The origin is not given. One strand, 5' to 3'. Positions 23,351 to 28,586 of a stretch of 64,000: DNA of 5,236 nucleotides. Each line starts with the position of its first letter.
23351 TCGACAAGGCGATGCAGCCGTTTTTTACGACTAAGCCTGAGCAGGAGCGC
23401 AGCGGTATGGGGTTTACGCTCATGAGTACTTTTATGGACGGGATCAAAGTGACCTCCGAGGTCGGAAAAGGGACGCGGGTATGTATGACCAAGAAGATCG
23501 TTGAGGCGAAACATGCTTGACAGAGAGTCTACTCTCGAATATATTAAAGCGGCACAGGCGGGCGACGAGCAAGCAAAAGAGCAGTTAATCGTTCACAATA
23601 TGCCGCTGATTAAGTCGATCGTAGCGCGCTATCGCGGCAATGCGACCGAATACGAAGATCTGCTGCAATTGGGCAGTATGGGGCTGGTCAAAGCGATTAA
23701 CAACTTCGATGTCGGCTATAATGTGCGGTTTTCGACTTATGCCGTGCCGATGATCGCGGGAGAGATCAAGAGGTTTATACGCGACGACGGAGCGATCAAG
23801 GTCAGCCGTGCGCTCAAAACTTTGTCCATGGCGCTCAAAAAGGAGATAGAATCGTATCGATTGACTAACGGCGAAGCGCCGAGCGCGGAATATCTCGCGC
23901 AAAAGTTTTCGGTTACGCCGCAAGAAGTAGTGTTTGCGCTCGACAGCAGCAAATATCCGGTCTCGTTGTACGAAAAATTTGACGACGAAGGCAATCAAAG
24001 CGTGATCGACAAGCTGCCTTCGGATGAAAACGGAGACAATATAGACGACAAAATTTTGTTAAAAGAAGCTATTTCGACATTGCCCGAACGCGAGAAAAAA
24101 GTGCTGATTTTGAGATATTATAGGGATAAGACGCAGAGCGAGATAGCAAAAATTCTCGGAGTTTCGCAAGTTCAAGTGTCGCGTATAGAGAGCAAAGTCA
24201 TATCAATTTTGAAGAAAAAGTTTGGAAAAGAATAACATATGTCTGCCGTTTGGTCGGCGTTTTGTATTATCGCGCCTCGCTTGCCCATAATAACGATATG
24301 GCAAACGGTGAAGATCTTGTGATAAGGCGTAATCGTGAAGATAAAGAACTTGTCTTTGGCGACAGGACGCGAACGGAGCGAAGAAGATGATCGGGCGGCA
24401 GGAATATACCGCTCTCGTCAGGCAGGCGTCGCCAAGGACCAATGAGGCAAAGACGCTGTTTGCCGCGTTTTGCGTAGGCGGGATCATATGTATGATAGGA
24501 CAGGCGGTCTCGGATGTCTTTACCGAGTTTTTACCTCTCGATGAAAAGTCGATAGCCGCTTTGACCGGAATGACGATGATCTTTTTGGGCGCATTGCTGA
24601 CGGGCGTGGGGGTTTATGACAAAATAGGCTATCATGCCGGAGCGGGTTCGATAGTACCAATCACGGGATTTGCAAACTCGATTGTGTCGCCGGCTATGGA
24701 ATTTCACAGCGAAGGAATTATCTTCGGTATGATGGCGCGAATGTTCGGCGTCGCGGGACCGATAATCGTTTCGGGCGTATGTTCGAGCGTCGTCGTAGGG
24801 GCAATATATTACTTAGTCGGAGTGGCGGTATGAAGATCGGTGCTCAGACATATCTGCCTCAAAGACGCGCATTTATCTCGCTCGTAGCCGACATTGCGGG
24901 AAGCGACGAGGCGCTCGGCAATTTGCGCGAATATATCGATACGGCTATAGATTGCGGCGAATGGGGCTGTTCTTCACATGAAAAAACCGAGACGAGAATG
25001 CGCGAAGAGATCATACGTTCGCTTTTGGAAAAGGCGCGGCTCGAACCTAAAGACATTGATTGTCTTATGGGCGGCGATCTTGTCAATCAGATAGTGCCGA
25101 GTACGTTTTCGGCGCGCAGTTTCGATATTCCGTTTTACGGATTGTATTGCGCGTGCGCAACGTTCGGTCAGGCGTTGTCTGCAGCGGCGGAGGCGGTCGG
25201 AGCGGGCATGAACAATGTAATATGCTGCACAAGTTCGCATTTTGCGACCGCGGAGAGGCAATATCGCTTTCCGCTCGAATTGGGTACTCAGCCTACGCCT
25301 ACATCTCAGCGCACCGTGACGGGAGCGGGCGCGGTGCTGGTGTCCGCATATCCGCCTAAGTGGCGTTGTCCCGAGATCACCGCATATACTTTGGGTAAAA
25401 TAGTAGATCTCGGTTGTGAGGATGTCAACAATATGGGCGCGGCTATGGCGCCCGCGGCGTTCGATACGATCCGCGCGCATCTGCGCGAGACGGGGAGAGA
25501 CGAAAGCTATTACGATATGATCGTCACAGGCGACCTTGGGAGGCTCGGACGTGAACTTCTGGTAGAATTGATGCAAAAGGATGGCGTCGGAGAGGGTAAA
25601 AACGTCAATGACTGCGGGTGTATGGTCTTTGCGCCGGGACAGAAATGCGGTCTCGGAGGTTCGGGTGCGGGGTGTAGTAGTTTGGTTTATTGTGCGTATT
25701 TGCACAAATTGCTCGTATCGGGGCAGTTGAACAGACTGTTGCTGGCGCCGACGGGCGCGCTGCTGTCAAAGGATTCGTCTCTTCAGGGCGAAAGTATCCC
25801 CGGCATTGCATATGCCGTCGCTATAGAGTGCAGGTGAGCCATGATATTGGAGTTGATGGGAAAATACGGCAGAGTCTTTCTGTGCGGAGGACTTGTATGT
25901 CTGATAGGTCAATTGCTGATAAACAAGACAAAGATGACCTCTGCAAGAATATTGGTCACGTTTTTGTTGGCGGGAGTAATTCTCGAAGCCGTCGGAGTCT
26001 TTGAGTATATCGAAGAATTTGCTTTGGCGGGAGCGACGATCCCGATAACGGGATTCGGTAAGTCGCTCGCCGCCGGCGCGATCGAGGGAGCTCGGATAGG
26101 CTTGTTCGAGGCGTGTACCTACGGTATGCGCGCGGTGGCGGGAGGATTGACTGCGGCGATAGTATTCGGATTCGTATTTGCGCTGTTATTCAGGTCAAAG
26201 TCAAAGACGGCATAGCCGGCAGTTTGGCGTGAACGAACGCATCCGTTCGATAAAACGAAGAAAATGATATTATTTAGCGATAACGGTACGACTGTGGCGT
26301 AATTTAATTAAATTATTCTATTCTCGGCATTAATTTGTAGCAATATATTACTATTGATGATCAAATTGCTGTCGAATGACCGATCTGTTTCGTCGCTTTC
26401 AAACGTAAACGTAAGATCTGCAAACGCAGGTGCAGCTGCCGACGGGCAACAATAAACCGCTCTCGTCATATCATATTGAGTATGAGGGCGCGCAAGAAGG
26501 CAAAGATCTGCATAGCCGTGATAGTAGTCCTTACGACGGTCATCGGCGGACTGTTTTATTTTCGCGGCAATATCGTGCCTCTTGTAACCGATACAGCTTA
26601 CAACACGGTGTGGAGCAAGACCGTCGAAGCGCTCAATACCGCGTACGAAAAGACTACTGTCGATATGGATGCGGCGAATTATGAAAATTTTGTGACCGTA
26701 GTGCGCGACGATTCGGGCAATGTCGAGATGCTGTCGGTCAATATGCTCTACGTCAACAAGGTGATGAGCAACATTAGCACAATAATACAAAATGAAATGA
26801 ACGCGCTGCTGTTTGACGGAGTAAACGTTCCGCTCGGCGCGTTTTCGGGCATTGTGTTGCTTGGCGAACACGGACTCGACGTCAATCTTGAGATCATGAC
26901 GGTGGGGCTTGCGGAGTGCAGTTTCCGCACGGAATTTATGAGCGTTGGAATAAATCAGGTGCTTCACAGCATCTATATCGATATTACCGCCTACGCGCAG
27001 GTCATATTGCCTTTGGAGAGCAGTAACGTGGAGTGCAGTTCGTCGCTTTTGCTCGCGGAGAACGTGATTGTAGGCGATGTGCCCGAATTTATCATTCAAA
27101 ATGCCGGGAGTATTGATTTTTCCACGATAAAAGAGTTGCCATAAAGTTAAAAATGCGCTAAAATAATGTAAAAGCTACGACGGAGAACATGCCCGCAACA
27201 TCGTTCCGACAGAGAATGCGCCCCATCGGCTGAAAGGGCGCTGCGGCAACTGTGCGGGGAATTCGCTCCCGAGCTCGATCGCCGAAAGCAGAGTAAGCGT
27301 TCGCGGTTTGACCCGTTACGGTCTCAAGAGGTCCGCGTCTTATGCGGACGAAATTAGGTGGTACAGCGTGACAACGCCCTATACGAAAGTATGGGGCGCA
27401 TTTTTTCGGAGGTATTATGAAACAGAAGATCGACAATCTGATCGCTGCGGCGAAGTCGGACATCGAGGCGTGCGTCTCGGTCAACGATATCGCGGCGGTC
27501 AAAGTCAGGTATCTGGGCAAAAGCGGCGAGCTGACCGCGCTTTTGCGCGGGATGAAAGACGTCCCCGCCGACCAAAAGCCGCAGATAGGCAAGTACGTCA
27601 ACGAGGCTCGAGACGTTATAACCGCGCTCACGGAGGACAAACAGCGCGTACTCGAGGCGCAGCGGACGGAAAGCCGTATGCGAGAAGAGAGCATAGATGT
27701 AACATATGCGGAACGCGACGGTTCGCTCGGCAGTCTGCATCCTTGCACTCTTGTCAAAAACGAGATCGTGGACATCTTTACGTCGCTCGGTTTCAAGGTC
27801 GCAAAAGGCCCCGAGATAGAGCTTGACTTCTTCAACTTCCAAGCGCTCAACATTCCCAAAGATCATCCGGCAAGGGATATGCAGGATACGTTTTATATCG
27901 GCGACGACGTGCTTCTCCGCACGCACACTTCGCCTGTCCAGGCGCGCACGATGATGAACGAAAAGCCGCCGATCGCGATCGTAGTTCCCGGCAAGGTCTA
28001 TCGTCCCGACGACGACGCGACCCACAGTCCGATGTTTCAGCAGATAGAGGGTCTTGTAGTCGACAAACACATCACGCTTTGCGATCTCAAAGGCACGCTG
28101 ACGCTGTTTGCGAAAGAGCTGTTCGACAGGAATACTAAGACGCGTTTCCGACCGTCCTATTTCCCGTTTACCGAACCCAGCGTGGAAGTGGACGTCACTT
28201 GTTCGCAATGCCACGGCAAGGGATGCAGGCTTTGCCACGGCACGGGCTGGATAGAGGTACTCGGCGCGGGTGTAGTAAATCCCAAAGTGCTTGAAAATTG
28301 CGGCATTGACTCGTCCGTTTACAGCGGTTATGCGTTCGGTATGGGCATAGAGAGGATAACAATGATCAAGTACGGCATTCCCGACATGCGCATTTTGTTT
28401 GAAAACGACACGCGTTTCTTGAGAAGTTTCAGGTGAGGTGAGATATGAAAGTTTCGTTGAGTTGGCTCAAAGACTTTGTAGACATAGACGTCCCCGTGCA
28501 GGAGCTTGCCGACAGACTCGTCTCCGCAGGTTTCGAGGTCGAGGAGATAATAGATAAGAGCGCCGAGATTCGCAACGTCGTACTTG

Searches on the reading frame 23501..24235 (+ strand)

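Call 74: search_protein_families(library=pfam, proteins=[window:23501-24235:+], max_evalue=0.00001)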
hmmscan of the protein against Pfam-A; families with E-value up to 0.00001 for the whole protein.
window:23501-24235:+ (244 aa): 4 families
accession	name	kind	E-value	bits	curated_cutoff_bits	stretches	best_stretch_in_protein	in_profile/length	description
PF04542.20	Sigma70_r2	-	1.2e-16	60.7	24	1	29-96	1-68/71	Sigma-70 region 2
PF04545.22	Sigma70_r4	-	2.4e-16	59.4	24.1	1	190-238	1-49/50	Sigma-70, region 4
PF08281.18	Sigma70_r4_2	-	2.6e-10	40.2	25.7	1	186-224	3-41/54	Sigma-70, region 4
PF04539.22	Sigma70_r3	-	2.9e-06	27.7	25.3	0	112-180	6-74/78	Sigma-70 region 3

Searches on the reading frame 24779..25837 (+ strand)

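Call 74: search_protein_families(library=pfam, proteins=[window:24779-25837:+], max_evalue=0.00001)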
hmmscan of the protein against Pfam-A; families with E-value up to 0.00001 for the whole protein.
window:24779-25837:+ (352 aa): 1 family
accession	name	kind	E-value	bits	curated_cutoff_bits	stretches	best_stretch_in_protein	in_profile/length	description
PF07451.17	SpoVAD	-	2.5e-113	378.6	22.1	1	21-350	1-329/329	Stage V sporulation protein AD (SpoVAD)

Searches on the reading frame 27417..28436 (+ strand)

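Call 74: search_protein_families(library=pfam, proteins=[window:27417-28436:+], max_evalue=0.00001)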
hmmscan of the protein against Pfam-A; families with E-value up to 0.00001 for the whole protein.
window:27417-28436:+ (339 aa): 2 families
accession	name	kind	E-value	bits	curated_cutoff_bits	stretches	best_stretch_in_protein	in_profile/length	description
PF01409.25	tRNA-synt_2d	-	1e-99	333.5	19.8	1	93-338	2-246/246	tRNA synthetases class II core domain (F)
PF02912.23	Phe_tRNA-synt_N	-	1.1e-21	77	22.3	1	22-87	3-68/69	Aminoacyl tRNA synthetase class II, N-terminal domain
